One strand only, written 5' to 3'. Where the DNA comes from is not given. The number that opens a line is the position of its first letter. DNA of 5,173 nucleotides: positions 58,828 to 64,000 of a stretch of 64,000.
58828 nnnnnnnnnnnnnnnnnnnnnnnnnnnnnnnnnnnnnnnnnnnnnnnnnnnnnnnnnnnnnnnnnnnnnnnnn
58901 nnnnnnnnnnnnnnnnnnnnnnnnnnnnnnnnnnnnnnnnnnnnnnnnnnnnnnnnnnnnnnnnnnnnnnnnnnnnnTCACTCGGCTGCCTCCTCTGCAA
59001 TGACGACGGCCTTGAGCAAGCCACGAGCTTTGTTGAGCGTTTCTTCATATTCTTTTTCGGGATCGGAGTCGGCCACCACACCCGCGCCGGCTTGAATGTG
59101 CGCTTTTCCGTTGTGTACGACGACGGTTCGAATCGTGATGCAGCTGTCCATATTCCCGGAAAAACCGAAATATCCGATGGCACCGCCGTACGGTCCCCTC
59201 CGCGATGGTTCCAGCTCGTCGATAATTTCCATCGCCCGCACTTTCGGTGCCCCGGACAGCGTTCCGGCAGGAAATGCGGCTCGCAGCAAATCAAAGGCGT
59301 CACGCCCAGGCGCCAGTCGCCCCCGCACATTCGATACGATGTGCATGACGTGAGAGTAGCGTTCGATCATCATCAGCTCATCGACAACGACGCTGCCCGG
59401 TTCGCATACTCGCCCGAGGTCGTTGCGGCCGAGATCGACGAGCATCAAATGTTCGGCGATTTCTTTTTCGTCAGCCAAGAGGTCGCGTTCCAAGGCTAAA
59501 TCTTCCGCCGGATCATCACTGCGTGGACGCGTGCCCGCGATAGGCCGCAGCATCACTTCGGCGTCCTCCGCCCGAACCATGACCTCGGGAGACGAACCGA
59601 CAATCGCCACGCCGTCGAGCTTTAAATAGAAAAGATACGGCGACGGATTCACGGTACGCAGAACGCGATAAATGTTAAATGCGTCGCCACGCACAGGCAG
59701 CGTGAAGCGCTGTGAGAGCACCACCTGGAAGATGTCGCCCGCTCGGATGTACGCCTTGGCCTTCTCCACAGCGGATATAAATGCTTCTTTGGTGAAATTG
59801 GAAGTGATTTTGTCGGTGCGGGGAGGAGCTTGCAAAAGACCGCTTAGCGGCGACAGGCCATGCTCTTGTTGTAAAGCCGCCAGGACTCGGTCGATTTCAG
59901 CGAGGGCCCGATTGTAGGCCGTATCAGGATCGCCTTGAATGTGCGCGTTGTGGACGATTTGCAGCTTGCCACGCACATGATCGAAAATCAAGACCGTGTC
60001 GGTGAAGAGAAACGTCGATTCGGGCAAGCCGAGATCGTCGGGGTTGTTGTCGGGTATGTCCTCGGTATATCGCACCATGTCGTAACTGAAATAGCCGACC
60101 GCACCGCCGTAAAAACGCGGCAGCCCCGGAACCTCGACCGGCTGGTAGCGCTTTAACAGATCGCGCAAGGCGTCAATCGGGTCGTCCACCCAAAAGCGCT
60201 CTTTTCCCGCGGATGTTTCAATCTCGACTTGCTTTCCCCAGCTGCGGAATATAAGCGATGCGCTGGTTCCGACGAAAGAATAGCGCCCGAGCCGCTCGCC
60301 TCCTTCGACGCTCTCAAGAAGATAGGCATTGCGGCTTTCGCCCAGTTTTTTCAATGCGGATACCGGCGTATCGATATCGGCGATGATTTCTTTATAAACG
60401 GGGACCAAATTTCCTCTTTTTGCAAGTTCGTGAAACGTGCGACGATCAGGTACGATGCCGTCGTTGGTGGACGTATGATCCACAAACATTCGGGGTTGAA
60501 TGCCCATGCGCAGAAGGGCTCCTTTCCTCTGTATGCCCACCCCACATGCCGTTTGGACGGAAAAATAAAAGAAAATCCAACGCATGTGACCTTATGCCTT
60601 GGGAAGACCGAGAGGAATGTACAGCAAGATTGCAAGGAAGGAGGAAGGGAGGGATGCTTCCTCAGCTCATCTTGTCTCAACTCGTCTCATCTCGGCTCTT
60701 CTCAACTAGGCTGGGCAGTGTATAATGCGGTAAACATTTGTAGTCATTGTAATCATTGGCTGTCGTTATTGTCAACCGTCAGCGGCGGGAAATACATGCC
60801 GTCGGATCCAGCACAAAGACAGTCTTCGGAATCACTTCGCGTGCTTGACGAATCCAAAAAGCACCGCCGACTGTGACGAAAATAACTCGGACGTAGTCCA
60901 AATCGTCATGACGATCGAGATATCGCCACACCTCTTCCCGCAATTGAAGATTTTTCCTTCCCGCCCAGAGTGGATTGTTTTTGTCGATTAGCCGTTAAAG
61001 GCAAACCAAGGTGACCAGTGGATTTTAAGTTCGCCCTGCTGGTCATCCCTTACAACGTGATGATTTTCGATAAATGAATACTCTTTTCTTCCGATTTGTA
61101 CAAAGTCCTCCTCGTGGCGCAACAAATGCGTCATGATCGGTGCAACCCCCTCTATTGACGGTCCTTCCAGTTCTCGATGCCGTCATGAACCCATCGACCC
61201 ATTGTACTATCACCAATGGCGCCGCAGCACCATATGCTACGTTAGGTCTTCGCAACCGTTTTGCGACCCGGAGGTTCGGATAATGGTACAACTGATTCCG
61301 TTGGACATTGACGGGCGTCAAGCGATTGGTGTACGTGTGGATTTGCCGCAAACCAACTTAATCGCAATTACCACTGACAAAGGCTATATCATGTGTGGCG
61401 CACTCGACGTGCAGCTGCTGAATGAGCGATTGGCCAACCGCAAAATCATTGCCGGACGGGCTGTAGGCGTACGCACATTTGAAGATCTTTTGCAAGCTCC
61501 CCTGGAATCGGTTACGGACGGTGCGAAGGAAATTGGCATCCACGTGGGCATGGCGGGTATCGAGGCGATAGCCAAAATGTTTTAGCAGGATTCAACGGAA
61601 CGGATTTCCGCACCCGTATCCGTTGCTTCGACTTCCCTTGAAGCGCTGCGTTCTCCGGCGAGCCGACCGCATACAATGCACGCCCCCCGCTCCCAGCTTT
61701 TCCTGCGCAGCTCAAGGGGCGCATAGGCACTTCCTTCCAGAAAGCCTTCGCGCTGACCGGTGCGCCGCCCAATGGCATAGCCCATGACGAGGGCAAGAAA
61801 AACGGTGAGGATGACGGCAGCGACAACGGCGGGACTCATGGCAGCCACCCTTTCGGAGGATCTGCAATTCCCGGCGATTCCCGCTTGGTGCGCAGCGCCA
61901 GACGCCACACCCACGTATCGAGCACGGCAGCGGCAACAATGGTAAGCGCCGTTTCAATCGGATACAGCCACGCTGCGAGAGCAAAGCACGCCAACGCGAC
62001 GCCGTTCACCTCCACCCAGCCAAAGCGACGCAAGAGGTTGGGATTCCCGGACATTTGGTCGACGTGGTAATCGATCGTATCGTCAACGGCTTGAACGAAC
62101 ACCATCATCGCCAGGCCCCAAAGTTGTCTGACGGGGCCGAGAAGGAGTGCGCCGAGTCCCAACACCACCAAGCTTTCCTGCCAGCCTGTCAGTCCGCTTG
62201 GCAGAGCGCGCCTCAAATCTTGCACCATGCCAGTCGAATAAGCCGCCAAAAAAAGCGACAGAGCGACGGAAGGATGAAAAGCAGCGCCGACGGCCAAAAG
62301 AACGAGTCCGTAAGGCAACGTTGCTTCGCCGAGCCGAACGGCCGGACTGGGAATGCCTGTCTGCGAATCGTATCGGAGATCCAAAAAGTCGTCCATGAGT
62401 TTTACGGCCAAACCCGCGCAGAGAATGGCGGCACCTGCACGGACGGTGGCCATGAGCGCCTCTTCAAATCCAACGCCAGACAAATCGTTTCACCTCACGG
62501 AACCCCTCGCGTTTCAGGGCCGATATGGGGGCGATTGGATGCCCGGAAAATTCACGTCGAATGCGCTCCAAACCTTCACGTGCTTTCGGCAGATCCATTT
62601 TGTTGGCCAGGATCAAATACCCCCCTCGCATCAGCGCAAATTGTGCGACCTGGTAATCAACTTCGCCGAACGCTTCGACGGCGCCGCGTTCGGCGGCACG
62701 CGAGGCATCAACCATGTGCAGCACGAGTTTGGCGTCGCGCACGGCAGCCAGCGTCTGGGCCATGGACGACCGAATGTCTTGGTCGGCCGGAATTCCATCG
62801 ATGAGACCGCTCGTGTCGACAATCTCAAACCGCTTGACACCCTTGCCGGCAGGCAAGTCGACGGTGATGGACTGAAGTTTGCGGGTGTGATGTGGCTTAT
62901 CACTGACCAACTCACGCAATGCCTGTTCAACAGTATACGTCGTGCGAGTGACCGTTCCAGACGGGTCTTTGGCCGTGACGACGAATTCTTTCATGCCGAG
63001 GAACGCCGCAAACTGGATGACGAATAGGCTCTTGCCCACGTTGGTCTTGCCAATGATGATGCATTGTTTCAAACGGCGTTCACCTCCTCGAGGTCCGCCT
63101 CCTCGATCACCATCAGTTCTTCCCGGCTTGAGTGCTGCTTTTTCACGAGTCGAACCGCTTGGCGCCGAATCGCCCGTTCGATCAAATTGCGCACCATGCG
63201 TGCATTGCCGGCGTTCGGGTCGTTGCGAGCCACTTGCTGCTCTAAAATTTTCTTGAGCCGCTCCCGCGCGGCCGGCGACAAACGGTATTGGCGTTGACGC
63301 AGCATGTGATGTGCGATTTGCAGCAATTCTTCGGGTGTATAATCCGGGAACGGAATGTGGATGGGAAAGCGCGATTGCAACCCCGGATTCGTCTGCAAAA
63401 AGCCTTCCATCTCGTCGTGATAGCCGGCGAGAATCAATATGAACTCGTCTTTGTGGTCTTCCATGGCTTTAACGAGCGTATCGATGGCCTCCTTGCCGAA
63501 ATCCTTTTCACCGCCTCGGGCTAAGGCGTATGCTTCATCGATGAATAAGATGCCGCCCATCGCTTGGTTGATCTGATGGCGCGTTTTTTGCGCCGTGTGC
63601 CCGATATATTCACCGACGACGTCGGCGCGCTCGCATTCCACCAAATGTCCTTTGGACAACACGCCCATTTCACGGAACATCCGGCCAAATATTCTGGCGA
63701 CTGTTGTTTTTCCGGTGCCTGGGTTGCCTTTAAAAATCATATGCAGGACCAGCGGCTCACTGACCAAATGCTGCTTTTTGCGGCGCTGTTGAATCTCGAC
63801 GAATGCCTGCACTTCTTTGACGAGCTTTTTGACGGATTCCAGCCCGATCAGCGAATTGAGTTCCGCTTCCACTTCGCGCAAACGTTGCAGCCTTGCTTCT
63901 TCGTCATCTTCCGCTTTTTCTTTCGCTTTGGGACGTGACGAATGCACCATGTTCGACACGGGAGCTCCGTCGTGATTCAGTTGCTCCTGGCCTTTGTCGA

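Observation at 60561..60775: trp operon leader with consensus promoter, about 9 spaced (G/U)AG triplets (TRAP-type binding array), pyrimidine tract and intrinsic terminator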

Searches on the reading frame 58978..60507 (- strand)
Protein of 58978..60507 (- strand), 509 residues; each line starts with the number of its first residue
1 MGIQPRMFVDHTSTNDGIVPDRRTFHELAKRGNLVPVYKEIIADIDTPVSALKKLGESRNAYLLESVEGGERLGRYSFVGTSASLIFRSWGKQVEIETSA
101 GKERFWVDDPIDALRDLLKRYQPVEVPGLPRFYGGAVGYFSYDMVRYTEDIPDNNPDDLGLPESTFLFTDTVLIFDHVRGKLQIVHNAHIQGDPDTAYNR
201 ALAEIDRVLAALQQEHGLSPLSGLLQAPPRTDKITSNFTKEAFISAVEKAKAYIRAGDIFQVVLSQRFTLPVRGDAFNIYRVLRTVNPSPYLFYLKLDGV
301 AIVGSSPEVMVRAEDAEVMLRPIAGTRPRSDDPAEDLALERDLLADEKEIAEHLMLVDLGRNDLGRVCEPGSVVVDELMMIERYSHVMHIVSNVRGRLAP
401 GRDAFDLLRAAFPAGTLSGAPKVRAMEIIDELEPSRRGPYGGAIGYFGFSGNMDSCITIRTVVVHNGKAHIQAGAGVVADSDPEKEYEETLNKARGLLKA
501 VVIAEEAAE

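Call 8: search_protein_families(library=pfam, proteins=[window:58978-60507:-], max_evalue=0.01)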
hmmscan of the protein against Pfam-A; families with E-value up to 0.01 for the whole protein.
window:58978-60507:- (509 aa): 2 families
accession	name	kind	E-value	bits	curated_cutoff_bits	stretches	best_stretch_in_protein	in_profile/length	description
PF00425.24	Chorismate_bind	-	1.5e-96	323.3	27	1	240-493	2-257/257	chorismate binding enzyme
PF04715.19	Anth_synt_I_N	-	2.5e-40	138.4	23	1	44-183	1-139/140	Anthranilate synthase component I, N terminal region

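Call 12: find_related_loci(query=window:58978-60507:-, collection=genome_contigs, flank=10000)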
Query window:58978-60507:- (509 aa) in genome_contigs; peptide patterns used: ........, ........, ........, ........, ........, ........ (x = any residue, [..] = any of these).
599 stretches matched a pattern (row limit reached: there are more); 552 encode a relative of the query (tblastn E <= 1e-3); the best 80 are kept; 80 distinct loci.
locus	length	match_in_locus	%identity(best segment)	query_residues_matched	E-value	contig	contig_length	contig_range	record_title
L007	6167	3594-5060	56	20-509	0e+0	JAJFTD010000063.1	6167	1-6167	MAG: bacterium isolate bin.10 k141_1548810, whole genome shotgun sequence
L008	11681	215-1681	56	20-509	0e+0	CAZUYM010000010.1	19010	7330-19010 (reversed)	MAG TPA_asm: uncultured Planctomycetia bacterium isolate binchicken_co171_70 genome assembly, contig: NODE_410_length_19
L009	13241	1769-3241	57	18-507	0e+0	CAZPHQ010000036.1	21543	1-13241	MAG TPA_asm: uncultured Spirochaetia bacterium isolate SRP077602_co3_46 genome assembly, contig: NODE_3047_length_21543_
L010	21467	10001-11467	56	20-509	4e-179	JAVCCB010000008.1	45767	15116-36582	MAG: Candidatus Tantalella remota isolate MAG_3300035698_1097 Ga0374944_042775, whole genome shotgun sequence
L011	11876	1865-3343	54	18-507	4e-178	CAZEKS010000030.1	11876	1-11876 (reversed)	MAG TPA_asm: uncultured Syntrophaceae bacterium isolate binchicken_co189_49 genome assembly, contig: NODE_5637_length_11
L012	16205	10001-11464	55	19-507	1e-177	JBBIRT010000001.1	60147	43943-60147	MAG: Deltaproteobacteria bacterium isolate SLS170214_bin_356 NODE_677_length_60147_cov_4.469214, whole genome shotgun se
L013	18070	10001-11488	58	18-507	0e+0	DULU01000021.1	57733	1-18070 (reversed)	MAG TPA_asm: Bacillota bacterium isolate AS04akNAM_18 14100_AS04, whole genome shotgun sequence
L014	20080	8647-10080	56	20-501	2e-175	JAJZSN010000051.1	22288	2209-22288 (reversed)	MAG: Bacillota bacterium isolate SKS3.bin3 NODE_3473_length_22288_cov_2.016200, whole genome shotgun sequence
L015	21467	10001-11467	55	18-507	3e-175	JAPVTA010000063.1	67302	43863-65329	MAG: Thermodesulfobacteriota bacterium isolate MW3_metabat.11 k97_132638, whole genome shotgun sequence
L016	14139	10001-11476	58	20-505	5e-174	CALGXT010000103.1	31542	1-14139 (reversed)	MAG: uncultured bacterium isolate R1_Bin_METABAT__307_1 genome assembly, contig: c_000001196996, whole genome shotgun se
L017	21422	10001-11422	55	20-505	3e-169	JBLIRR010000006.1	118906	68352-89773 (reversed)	MAG: bacterium isolate MF1_201910_bin_226 MF1_201910_bin_226_scaffold_6, whole genome shotgun sequence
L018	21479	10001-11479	55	20-509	1e-164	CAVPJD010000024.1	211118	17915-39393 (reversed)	MAG: uncultured delta proteobacterium isolate MFD00032.bin.2.132 genome assembly, contig: contig_70732, whole genome sho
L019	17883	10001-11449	52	25-506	1e-164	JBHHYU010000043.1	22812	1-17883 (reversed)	MAG: Candidatus Binatia bacterium isolate Maj_2_bin.31 NODE_1032_length_22812_cov_11.529332, whole genome shotgun sequen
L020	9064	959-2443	54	20-507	8e-165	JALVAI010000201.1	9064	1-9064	MAG: Desulfobulbaceae bacterium isolate 132-544_metabat2_scaf2bin.068 132-544_scaffold_2836_c1, whole genome shotgun seq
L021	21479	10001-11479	55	20-509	2e-164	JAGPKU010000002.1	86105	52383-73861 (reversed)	MAG: Syntrophobacterales bacterium isolate Gw_SlDig_bin_8 Gw_SlDig_282_length_86105_cov_56.321443, whole genome shotgun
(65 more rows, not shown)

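Call 24: find_homologous_proteins(query=window:58978-60507:-, max_evalue=1e-50)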
Query window:58978-60507:- (509 aa): 8000 proteins with E <= 1e-50 among 8000 candidates; the best 120 are listed.
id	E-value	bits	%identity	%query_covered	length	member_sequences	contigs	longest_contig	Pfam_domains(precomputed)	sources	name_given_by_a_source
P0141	0.0e+0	1139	100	100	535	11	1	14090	PF04715.20,PF00425.25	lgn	-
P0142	1.2e-282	956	83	100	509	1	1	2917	PF04715.20,PF00425.25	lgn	-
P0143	3.5e-234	796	71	99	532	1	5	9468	PF04715.20,PF00425.25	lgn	-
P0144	4.7e-233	792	71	100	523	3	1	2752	PF04715.20,PF00425.25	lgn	-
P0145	6.3e-224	762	68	96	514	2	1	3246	PF04715.20,PF00425.25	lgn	-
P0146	7.5e-214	729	66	98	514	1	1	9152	PF04715.20,PF00425.25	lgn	-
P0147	5.0e-211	720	66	96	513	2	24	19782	PF04715.20,PF00425.25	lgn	-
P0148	1.5e-210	718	65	97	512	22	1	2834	PF04715.20,PF00425.25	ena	-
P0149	3.5e-208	710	64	98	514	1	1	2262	PF04715.20,PF00425.25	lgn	-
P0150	1.6e-207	708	63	97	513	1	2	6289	PF04715.20,PF00425.25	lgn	-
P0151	1.1e-206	705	65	96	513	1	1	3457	PF04715.20,PF00425.25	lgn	-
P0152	3.2e-206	704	63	99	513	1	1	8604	PF04715.20,PF00425.25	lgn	-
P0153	2.1e-205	701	64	98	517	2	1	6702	PF04715.20,PF00425.25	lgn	-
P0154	3.6e-204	697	65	97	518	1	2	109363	PF04715.20,PF00425.25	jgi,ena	-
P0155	7.6e-204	696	65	96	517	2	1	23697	PF04715.20,PF00425.25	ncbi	-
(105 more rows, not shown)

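Call 26: find_encoding_contigs(protein=P0142, flank=10000, max_places=2)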
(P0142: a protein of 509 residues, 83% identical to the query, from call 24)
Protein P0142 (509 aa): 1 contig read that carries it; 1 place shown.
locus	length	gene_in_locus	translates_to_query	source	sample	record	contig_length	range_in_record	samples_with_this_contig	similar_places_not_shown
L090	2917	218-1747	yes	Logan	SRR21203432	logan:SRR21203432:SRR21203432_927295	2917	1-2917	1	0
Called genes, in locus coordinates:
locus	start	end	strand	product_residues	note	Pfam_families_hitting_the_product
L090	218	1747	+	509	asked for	PF04715:, PF00425:Chorismate_bind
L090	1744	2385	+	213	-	PF00117:GATase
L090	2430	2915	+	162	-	?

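Call 27: find_encoding_contigs(protein=P0143, flank=10000, max_places=2)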
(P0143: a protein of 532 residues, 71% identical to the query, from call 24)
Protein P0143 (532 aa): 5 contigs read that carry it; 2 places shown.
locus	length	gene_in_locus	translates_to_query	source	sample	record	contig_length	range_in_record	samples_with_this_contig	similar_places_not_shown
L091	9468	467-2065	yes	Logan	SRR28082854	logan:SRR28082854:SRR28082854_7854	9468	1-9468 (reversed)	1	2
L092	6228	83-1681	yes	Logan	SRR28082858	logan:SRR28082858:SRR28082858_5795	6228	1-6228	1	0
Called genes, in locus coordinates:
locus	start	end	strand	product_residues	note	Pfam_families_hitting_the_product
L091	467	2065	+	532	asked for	PF04715:, PF00425:Chorismate_bind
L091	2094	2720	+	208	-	PF00117:GATase, PF07722:Peptidase_C26 (weak)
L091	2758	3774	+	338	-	PF02885:Glycos_trans_3N, PF00591:Glycos_transf_3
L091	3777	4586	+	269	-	PF00218:IGPS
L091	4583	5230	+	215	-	PF00697:PRAI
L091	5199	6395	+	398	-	PF00291:PALP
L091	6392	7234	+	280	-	PF00290:Trp_syntA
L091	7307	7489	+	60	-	-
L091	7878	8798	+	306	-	PF06838:Met_gamma_lyase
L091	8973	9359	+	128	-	PF02675:AdoMet_dc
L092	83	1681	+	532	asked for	PF04715:, PF00425:Chorismate_bind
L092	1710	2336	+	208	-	PF00117:GATase, PF07722:Peptidase_C26 (weak)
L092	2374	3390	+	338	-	PF02885:Glycos_trans_3N, PF00591:Glycos_transf_3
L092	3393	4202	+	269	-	PF00218:IGPS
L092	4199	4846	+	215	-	PF00697:PRAI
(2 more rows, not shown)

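Call 28: find_encoding_contigs(protein=P0147, flank=10000, max_places=2)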
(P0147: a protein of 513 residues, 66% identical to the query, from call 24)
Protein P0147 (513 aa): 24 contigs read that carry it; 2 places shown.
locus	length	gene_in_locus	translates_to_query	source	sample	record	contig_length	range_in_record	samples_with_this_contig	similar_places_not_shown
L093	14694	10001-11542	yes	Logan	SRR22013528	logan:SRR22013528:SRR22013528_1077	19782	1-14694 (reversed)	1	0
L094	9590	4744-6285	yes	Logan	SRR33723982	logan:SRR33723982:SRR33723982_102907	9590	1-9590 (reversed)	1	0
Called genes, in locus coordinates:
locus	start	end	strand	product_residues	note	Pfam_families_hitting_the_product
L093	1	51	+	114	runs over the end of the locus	PF00420:Oxidored_q2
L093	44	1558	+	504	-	PF00361:Proton_antipo_M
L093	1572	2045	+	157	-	PF01899:MNHE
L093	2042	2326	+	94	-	PF04066:MrpF_PhaF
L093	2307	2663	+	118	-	PF03334:PhaG_MnhG_YufB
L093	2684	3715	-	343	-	-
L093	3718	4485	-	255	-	PF03009:GDPD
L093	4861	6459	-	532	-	PF13552:DUF4127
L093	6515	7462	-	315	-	PF00248:Aldo_ket_red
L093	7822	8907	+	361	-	PF00180:Iso_dh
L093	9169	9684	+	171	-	PF22778:VCPO_2nd (faint), PF01569:PAP2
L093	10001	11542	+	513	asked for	PF04715:, PF00425:Chorismate_bind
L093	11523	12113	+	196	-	PF00117:GATase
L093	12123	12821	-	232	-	PF00072:Response_reg, PF00486:Trans_reg_C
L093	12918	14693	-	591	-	?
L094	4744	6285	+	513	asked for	PF04715:, PF00425:Chorismate_bind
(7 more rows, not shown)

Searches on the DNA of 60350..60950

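Call 53: search_rna_families(source=window, start=60350, end=60950, threshold=evalue, max_evalue=10)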
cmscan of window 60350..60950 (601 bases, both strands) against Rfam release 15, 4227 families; matches with E-value up to 10: 2.
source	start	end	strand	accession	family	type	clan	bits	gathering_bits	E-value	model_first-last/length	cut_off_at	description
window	60814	60874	+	RF00324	snoMBII-202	Gene; snRNA; snoRNA; CD-box;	-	14.5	40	4.4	1-84/84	no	Small nucleolar RNA MBII-202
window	60567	60676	+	RF01880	Xist_exon1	Gene; lncRNA;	-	13.8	50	0.34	1-85/85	no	X-chromosome inactivation gene exon 1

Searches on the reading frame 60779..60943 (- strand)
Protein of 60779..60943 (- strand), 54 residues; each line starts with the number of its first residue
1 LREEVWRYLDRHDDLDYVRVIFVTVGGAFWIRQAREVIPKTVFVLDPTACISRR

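Call 9: search_protein_families(library=pfam, proteins=[window:60779-60943:-], max_evalue=0.01)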
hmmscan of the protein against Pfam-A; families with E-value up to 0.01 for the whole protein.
window:60779-60943:- (54 aa): 1 family
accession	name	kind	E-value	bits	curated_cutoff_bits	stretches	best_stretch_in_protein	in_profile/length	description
PF06782.17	UPF0236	-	0.00024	20.5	24.3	1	3-46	218-261/400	Uncharacterised protein family (UPF0236)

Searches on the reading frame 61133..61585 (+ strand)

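Call 9: search_protein_families(library=pfam, proteins=[window:61133-61585:+], max_evalue=0.01)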
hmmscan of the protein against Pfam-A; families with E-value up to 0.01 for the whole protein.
window:61133-61585:+ (150 aa): 1 family
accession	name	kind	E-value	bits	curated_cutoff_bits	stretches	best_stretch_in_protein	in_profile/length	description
PF08827.16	DUF1805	-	1.1e-24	86.8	29.5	1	87-149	1-64/64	Domain of unknown function (DUF1805)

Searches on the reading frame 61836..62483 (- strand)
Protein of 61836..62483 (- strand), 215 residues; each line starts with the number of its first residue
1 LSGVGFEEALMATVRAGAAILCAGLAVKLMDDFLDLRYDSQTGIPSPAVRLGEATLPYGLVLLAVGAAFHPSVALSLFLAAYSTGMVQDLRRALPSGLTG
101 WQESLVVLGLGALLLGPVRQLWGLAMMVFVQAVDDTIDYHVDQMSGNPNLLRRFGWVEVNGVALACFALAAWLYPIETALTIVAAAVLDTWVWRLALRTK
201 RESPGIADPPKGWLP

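Call 9: search_protein_families(library=pfam, proteins=[window:61836-62483:-], max_evalue=0.01)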
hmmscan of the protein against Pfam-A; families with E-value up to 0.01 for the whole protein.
window:61836-62483:- (215 aa): 1 family
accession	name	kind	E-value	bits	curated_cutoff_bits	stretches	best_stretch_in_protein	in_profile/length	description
PF01040.23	UbiA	-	8e-05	22.5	34.2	1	17-79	147-213/250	UbiA prenyltransferase family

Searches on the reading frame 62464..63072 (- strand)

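Call 9: search_protein_families(library=pfam, proteins=[window:62464-63072:-], max_evalue=0.01)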
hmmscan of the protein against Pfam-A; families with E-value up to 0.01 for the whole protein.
window:62464-63072:- (202 aa): 1 family
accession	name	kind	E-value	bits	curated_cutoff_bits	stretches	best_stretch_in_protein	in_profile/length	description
PF01926.29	MMR_HSR1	-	4.1e-13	49.9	21.9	1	4-145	2-99/113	50S ribosome-binding GTPase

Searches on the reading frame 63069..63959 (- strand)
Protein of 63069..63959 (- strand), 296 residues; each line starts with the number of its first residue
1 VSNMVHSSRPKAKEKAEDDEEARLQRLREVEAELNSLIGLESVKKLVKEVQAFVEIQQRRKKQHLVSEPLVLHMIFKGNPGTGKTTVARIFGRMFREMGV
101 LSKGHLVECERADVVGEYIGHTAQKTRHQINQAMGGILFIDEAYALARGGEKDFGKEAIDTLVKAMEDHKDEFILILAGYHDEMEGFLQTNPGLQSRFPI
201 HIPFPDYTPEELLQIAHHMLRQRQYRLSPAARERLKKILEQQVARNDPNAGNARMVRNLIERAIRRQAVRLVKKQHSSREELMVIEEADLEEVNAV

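Call 9: search_protein_families(library=pfam, proteins=[window:63069-63959:-], max_evalue=0.01)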
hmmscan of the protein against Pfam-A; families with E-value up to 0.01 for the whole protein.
window:63069-63959:- (296 aa): 11 families
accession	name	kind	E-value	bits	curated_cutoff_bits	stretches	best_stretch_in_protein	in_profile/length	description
PF17866.7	AAA_lid_6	-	1.2e-21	77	24.3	1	229-290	1-60/60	AAA lid domain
PF00004.35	AAA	-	9e-18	65.4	21.2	1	74-205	1-130/131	ATPase family associated with various cellular activities (AAA)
PF13401.12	AAA_22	-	6.9e-05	23.6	27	0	74-106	8-33/130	AAA domain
PF05496.18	RuvB_N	-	0.00011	22.5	27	1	46-170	15-112/159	Holliday junction DNA helicase RuvB P-loop domain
PF13604.12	AAA_30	-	0.00022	21.5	27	1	57-145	5-99/191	AAA domain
PF01078.27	Mg_chelatase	-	0.00041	20.3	20.3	0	70-96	21-47/207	Magnesium chelatase, subunit ChlI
PF07728.20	AAA_5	-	0.0012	19.3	22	1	73-142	1-74/139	AAA domain (dynein-related subfamily)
PF05673.19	DUF815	-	0.002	17.8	23.8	0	194-233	181-218/249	Protein of unknown function (DUF815)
PF06309.17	Torsin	-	0.0056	17.2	27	0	26-100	15-82/127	Torsin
PF13191.12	AAA_16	-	0.0061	17.5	32.6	0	78-116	31-64/167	AAA ATPase domain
PF00158.32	Sigma54_activat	-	0.0063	16.7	20.2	0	71-146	22-105/168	Sigma-54 interaction domain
